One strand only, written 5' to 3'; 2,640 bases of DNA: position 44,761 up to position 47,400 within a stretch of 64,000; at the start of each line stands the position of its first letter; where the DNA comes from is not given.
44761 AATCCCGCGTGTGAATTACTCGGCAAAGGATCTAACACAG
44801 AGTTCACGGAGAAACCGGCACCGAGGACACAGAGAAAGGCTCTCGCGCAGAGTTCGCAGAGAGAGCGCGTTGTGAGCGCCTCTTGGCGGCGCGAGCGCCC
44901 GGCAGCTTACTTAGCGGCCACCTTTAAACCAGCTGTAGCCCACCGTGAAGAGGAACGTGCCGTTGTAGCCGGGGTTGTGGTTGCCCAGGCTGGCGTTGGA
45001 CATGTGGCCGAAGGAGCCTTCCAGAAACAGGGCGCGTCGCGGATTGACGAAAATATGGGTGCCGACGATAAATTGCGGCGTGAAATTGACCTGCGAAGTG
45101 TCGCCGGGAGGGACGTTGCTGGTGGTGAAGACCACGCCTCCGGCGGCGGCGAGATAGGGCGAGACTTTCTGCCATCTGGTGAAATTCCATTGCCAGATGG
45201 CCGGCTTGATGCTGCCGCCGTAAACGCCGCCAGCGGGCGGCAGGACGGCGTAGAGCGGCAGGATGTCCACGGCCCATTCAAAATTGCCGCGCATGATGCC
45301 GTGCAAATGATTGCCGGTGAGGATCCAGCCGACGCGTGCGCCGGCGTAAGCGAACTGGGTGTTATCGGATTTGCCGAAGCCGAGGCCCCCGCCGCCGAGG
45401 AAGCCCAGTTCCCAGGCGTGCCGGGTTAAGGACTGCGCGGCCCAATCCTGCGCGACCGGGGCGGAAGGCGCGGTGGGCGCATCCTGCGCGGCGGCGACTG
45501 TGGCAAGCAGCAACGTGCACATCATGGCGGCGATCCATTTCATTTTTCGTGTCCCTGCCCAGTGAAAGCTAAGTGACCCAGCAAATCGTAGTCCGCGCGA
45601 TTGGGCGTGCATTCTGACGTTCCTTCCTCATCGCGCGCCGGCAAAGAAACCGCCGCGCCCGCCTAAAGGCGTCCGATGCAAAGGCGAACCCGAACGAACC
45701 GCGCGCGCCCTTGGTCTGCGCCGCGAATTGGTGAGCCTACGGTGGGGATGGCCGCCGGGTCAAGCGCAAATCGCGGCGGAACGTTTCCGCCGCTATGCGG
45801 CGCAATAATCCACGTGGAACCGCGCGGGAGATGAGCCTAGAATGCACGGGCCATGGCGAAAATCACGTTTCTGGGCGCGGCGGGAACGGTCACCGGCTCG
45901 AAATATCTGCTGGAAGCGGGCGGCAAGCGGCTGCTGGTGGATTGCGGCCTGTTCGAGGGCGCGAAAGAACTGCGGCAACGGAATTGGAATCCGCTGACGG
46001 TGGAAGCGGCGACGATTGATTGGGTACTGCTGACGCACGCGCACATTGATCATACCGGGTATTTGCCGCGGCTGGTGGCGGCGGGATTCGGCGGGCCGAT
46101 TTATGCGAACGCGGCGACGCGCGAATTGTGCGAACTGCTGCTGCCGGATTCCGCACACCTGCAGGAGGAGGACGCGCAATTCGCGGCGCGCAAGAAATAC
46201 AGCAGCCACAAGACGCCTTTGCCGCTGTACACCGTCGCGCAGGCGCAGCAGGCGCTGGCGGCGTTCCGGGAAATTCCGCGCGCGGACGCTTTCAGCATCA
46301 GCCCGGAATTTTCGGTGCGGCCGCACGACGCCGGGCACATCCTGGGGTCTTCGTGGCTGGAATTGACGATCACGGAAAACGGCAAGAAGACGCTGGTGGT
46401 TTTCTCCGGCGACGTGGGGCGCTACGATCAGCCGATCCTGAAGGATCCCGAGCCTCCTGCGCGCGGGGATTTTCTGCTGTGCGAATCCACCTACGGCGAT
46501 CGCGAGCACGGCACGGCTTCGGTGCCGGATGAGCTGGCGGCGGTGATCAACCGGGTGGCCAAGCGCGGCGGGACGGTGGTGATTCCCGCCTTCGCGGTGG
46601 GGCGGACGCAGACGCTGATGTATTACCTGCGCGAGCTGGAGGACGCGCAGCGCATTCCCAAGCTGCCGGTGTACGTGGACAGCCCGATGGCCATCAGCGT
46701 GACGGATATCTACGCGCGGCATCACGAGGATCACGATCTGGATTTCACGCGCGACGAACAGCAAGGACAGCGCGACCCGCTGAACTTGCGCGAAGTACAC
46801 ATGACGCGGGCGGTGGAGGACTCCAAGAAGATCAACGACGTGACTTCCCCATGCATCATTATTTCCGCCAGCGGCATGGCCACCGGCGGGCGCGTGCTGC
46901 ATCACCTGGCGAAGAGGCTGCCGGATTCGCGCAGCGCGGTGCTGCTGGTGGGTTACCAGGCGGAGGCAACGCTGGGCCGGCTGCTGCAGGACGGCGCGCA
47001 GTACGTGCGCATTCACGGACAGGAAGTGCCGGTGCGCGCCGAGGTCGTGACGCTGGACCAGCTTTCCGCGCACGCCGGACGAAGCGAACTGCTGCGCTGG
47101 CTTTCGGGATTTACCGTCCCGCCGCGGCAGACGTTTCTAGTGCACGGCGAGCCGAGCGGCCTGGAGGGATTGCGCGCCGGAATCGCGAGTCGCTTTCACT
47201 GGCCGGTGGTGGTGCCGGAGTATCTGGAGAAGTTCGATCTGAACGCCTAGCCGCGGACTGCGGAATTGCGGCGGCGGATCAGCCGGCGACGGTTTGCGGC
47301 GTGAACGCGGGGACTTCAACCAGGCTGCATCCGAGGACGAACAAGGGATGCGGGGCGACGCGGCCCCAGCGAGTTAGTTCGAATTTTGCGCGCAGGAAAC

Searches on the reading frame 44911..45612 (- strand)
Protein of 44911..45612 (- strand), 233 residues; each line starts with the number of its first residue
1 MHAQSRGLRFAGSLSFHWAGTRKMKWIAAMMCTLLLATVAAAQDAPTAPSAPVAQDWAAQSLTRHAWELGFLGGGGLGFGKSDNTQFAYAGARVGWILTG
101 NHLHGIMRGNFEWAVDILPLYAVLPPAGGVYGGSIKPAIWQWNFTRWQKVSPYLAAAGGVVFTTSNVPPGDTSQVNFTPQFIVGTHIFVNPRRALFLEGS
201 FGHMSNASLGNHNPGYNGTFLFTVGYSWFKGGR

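Call 26: search_protein_families(library=pfam, proteins=[window:44911-45612:-], max_evalue=0.01)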
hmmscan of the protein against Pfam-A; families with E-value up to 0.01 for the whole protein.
window:44911-45612:- (233 aa): 1 family
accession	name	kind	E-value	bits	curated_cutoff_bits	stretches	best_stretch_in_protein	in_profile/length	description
PF09411.16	PagL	-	2.2e-08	34.7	23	1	133-218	43-128/136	Lipid A 3-O-deacylase (PagL)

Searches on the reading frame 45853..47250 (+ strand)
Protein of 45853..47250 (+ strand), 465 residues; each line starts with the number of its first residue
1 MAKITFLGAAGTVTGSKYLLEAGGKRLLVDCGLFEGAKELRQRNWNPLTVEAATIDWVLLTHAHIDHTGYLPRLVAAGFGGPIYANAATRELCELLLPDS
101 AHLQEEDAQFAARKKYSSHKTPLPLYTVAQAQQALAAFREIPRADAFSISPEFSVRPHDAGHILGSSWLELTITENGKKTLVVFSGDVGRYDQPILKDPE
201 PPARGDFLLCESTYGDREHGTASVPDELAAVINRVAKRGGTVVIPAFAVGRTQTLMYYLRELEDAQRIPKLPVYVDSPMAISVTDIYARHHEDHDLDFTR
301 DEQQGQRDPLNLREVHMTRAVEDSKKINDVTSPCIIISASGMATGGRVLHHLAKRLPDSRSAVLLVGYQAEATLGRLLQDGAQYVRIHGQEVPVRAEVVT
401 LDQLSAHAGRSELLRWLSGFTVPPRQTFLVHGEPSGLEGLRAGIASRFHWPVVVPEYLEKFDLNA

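Call 26: search_protein_families(library=pfam, proteins=[window:45853-47250:+], max_evalue=0.01)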
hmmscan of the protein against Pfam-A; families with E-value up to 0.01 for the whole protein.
window:45853-47250:+ (465 aa): 5 families
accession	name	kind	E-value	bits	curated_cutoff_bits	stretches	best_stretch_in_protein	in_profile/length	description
PF10996.14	Beta-Casp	-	6.5e-39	133.6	27.7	1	252-377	1-119/120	Beta-Casp domain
PF07521.17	RMMBL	-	3.1e-17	62.8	21.6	1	391-455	1-63/63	Zn-dependent metallo-hydrolase RNA specificity domain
PF12706.13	Lactamase_B_2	-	1.5e-12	47.9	27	1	26-237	2-192/200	Beta-lactamase superfamily domain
PF00753.33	Lactamase_B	-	1.1e-11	45.5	22.7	1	17-94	8-83/196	Metallo-beta-lactamase superfamily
PF16661.11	Lactamase_B_6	-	4.6e-06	26.6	27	1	19-171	1-149/193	Metallo-beta-lactamase superfamily domain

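Call 71: find_related_loci(query=window:45853-47250:+, collection=genome_contigs, flank=10000)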
Query window:45853-47250:+ (465 aa) in genome_contigs; peptide patterns used: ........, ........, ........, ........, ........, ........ (x = any residue, [..] = any of these).
442 stretches matched a pattern; 304 encode a relative of the query (tblastn E <= 1e-3); the best 80 are kept; 80 distinct loci.
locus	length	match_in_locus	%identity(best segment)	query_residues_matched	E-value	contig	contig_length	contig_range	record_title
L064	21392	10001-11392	90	1-464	0e+0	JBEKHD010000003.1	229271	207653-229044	MAG: Candidatus Acidiferrales bacterium isolate SPRUCE 269 SPRUCE_269_3, whole genome shotgun sequence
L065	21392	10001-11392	88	1-464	0e+0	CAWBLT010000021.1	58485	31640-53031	MAG: uncultured Acidobacteriota bacterium isolate MFD04463.bin.2.86 genome assembly, contig: contig_67126, whole genome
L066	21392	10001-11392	89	1-464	0e+0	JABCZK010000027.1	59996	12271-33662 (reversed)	MAG: Acidobacteria bacterium isolate Inc-BW-C-12-M_MAG29 Ga0210394_10000771, whole genome shotgun sequence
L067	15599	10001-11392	88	1-464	0e+0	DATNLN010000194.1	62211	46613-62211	MAG TPA_asm: Candidatus Acidiferrales bacterium isolate SMAG_U11453 k141_370281, whole genome shotgun sequence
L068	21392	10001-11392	88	1-464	0e+0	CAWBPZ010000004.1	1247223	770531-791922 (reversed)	MAG: uncultured Acidobacteriota bacterium isolate MFD04463.bin.1.298 genome assembly, contig: contig_44826, whole genome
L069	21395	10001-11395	88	1-465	0e+0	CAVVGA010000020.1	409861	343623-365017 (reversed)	MAG: uncultured Acidobacteriota bacterium isolate MFD01138.bin.3.6 genome assembly, contig: contig_58941, whole genome s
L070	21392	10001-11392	88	1-464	0e+0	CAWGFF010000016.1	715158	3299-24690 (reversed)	MAG: uncultured Acidobacteriota bacterium isolate MFD05705.bin.1.72 genome assembly, contig: contig_7547, whole genome s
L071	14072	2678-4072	88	1-465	0e+0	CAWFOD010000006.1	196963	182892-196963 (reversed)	MAG: uncultured Acidobacteriaceae bacterium isolate MFD06092.bin.1.253 genome assembly, contig: contig_30308, whole geno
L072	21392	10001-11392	87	1-464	0e+0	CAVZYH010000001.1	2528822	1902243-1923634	MAG: uncultured Acidobacteriota bacterium isolate MFD01716.bin.1.125 genome assembly, contig: contig_13759, whole genome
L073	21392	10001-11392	87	1-464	0e+0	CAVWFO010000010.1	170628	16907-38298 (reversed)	MAG: uncultured Acidobacteriota bacterium isolate MFD00964.bin.1.243 genome assembly, contig: contig_137205, whole genom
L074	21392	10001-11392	89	1-464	0e+0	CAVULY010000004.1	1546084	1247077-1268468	MAG: uncultured Acidobacteriota bacterium isolate MFD06435.bin.1.27 genome assembly, contig: contig_25934, whole genome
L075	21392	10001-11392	88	1-464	0e+0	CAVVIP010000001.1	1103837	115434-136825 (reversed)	MAG: uncultured Acidobacteriota bacterium isolate MFD01633.bin.1.131 genome assembly, contig: contig_22199, whole genome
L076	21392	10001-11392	85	1-464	0e+0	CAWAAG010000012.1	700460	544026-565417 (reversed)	MAG: uncultured Acidobacteriota bacterium isolate MFD01633.bin.1.33 genome assembly, contig: contig_25443, whole genome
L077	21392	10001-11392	83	1-464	0e+0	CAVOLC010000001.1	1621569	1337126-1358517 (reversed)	MAG: uncultured Acidobacteriota bacterium isolate MFD10071.bin.1.144 genome assembly, contig: contig_17660, whole genome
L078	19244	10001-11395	84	1-465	0e+0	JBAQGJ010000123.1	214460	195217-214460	MAG: Candidatus Acidiferrales bacterium isolate MFD09291_ilm_asm_bin33 k127_85020, whole genome shotgun sequence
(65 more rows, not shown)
